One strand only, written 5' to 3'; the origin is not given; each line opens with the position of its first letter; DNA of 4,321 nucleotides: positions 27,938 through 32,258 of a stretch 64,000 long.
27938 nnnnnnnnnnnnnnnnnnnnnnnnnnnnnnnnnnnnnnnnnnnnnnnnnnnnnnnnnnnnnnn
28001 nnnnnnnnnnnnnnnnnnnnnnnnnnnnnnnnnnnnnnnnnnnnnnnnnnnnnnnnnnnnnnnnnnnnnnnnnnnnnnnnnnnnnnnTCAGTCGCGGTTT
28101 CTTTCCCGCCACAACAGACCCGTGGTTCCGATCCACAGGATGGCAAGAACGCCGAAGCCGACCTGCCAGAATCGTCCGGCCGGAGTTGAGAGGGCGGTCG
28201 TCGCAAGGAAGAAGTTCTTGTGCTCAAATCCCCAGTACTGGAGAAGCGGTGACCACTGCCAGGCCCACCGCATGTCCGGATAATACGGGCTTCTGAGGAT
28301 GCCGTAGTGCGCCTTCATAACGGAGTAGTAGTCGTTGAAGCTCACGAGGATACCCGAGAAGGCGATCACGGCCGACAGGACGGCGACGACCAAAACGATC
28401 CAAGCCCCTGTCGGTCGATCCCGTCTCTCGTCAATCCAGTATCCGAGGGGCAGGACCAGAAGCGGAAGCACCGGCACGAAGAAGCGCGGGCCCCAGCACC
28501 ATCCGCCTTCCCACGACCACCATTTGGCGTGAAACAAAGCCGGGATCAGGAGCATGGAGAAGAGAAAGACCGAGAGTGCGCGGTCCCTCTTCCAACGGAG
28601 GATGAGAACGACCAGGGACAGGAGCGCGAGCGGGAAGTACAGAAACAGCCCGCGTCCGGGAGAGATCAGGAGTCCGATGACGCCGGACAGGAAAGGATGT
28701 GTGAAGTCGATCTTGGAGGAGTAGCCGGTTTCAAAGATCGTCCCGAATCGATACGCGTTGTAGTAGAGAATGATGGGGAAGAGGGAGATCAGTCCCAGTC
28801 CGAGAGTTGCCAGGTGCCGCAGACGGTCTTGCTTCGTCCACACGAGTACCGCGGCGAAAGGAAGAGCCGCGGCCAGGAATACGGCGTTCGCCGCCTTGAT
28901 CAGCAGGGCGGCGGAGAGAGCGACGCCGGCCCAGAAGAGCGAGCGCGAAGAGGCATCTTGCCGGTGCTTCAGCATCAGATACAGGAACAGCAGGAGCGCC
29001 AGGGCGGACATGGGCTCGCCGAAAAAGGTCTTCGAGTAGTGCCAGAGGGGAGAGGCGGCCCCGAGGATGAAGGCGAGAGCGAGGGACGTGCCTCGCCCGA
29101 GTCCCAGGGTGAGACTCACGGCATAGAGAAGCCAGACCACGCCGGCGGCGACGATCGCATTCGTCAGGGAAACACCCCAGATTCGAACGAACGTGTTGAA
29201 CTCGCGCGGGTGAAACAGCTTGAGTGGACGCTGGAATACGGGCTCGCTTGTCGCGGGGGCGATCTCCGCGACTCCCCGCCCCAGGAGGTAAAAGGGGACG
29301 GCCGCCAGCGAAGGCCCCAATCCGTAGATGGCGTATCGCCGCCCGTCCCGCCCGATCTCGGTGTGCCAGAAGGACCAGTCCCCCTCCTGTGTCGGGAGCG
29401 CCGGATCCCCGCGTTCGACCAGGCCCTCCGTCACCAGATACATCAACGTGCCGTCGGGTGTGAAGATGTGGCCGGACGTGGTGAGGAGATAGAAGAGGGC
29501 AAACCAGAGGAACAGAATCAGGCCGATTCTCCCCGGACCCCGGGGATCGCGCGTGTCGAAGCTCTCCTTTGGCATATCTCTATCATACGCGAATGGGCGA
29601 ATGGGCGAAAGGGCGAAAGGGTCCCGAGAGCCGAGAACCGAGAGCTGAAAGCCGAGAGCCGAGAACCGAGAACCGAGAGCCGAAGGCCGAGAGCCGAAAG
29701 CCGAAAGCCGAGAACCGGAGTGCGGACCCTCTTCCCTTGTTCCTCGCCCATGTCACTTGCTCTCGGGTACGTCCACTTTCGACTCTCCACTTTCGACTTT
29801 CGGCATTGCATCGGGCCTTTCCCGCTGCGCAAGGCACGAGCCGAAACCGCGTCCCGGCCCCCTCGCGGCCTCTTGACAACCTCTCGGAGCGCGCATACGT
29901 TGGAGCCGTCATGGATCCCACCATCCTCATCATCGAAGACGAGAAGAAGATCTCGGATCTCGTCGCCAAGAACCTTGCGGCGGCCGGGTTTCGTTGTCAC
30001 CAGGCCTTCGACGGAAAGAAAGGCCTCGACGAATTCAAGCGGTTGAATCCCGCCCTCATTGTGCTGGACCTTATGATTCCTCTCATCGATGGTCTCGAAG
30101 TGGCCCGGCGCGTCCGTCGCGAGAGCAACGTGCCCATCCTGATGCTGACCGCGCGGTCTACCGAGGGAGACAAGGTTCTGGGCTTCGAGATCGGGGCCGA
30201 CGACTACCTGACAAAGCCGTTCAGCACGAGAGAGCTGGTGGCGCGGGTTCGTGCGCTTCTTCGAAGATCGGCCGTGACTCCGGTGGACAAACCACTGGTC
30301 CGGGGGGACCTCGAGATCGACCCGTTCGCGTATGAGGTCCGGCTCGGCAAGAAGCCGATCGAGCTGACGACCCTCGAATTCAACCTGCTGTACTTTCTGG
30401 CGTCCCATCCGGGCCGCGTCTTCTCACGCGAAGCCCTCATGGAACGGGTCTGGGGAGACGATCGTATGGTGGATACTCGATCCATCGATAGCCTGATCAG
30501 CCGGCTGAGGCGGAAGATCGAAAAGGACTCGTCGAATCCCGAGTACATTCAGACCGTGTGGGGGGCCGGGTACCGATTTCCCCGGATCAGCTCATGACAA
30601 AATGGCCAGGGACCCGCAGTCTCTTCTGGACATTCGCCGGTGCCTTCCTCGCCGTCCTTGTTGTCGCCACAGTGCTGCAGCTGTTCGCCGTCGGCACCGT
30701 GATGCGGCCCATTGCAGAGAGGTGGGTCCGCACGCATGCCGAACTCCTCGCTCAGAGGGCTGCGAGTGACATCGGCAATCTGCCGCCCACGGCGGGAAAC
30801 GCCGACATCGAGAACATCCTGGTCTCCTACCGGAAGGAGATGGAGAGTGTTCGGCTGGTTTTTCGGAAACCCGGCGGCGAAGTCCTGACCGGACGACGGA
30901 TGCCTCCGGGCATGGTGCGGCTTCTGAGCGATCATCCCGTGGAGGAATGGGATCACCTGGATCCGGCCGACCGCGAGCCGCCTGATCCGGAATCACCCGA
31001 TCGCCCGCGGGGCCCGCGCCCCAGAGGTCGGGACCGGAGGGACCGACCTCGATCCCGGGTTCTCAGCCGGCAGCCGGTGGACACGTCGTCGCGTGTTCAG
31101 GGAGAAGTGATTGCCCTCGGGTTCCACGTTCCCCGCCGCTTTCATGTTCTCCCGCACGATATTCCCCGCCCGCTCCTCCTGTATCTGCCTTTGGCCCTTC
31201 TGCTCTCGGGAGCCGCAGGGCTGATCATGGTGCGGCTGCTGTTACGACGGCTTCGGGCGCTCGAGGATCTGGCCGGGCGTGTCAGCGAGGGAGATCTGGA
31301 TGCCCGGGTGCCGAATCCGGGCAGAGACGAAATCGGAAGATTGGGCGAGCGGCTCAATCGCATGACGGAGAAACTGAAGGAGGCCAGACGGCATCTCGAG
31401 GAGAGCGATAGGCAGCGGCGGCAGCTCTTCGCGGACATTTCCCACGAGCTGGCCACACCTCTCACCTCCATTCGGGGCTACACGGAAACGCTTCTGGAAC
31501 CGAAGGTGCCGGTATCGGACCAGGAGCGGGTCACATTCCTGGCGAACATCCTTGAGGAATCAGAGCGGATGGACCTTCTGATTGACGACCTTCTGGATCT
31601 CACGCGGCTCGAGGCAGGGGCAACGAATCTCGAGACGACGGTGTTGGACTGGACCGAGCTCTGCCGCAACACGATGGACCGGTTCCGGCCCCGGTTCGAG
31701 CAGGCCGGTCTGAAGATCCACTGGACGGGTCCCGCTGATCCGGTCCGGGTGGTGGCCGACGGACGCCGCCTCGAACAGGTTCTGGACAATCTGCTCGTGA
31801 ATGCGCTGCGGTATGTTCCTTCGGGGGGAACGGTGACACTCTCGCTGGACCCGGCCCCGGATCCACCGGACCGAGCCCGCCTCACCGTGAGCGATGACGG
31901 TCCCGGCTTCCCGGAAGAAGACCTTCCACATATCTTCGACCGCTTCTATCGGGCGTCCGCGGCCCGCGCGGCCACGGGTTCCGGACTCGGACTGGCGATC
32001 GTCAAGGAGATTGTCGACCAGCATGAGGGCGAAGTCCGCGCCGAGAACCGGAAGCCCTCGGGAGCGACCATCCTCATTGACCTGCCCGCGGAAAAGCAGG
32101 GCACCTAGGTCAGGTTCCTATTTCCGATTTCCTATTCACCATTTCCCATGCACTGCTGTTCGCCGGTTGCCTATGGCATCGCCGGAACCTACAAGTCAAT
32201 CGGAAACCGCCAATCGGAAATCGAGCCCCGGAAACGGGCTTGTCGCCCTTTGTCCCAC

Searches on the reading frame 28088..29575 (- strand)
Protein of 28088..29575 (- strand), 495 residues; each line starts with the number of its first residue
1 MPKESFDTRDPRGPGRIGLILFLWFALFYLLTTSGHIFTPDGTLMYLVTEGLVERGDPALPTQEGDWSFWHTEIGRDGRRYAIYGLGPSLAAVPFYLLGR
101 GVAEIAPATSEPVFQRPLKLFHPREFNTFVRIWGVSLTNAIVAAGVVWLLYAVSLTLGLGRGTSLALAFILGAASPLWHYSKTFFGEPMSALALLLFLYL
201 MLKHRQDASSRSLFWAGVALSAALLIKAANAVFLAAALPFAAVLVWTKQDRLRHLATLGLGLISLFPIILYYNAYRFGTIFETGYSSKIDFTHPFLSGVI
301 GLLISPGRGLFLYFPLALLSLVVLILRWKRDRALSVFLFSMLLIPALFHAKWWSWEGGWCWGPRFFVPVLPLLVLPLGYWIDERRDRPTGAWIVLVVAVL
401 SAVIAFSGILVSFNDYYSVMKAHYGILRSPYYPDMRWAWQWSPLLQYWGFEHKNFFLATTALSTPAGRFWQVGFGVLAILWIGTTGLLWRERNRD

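Call 10: search_protein_families(library=pfam, proteins=[window:28088-29575:-], max_evalue=0.001)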
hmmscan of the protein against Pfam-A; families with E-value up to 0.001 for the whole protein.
window:28088-29575:- (495 aa): 2 families
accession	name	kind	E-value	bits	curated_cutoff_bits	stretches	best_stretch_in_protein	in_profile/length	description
PF02366.24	PMT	-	9.1e-05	22.6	22.7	1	130-256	80-212/245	Dolichyl-phosphate-mannose-protein mannosyltransferase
PF13231.12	PMT_2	-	0.0008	20.1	26.1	1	131-269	20-158/160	Dolichyl-phosphate-mannose-protein mannosyltransferase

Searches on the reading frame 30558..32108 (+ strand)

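Call 10: search_protein_families(library=pfam, proteins=[window:30558-32108:+], max_evalue=0.001)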
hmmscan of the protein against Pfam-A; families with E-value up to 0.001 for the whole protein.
window:30558-32108:+ (516 aa): 4 families
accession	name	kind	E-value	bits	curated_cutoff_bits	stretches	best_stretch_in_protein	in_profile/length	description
PF02518.31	HATPase_c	-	9.3e-31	107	26.4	1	401-512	2-110/111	Histidine kinase-, DNA gyrase B-, and HSP90-like ATPase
PF00512.31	HisKA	-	5.8e-20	71.5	26.9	1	286-354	1-66/66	His Kinase A (phospho-acceptor) domain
PF00672.30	HAMP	-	7.2e-15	55.5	25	1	224-275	2-53/53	HAMP domain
PF13581.12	HATPase_c_2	-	5.5e-05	23.6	27.4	1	408-495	35-116/127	Histidine kinase-like ATPase domain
